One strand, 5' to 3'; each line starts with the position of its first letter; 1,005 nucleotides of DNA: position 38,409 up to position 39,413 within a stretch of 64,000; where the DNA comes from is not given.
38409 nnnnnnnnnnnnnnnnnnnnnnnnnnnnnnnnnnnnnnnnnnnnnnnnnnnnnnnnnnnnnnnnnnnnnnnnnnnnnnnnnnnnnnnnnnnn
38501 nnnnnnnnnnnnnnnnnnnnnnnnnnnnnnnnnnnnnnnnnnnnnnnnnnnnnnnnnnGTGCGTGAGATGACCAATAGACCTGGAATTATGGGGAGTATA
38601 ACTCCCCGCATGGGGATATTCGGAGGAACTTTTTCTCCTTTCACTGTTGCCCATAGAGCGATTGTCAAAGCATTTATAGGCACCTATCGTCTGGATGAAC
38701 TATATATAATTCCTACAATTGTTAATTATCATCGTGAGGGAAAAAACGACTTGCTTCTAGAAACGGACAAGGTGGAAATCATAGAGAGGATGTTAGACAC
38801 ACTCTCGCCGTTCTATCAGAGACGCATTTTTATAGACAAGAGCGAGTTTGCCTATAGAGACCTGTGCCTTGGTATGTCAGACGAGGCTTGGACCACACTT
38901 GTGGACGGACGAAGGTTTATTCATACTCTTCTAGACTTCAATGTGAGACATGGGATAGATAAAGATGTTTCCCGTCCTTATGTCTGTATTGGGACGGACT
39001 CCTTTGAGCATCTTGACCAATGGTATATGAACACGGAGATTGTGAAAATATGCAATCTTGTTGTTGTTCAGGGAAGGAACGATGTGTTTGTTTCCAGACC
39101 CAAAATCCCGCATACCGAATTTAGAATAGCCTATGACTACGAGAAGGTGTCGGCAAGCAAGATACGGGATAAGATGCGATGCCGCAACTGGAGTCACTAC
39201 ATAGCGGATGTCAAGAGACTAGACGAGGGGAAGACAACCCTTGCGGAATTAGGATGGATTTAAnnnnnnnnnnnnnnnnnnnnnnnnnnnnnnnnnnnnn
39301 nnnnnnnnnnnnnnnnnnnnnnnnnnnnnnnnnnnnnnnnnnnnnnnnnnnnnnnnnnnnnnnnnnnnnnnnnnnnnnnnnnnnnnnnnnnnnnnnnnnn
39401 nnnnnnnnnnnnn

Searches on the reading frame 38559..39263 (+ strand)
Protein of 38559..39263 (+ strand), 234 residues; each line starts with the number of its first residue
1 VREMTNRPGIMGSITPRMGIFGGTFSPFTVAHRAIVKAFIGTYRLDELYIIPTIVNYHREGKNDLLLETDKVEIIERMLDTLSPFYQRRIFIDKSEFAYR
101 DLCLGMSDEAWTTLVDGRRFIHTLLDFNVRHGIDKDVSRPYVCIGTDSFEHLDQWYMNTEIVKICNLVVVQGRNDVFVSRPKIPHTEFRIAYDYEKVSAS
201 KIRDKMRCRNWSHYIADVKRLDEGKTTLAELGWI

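Call 18: search_protein_families(library=pfam, proteins=[window:38559-39263:+], max_evalue=0.01)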
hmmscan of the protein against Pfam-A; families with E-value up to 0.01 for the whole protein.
window:38559-39263:+ (234 aa): 1 family
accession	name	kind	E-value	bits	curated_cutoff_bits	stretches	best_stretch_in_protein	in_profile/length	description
PF01467.32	CTP_transf_like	-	4.1e-09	37.2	21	1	20-204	1-132/133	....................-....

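Call 74: search_protein_families(library=ncbifam, proteins=[window:38559-39263:+], max_evalue=0.001)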
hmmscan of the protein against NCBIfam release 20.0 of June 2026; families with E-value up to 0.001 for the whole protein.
window:38559-39263:+ (234 aa): 8 families
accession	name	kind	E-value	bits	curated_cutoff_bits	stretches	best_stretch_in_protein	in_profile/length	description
TIGR00482.1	TIGR00482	equivalog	3.2e-17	63.2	112.45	1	20-215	1-180/194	nicotinate (nicotinamide) nucleotide adenylyltransferase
NF005519.0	PRK07152.1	equivalog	3.4e-13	49.3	315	2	17-80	2-64/361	nicotinate-nucleotide adenylyltransferase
NF000841.0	PRK00071.1-4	equivalog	2.3e-12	47.1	197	2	17-85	8-75/194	nicotinate-nucleotide adenylyltransferase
NF000840.1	PRK00071.1-3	equivalog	8.2e-11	41.7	150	1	16-99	6-88/201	nicotinate-nucleotide adenylyltransferase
NF000839.0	PRK00071.1-1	equivalog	9.6e-11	42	187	1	18-60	8-50/219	nicotinate-nucleotide adenylyltransferase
NF005410.0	PRK06973.1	equivalog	1e-07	31.5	214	1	15-59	21-65/243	nicotinate-nucleotide adenylyltransferase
NF000843.0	PRK00071.2-2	equivalog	3.6e-05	23.3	240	0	14-50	10-46/212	nicotinate-nucleotide adenylyltransferase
NF006479.0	PRK08887.1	equivalog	0.00068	19.5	164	0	17-82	3-62/174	nicotinate-nicotinamide nucleotide adenylyltransferase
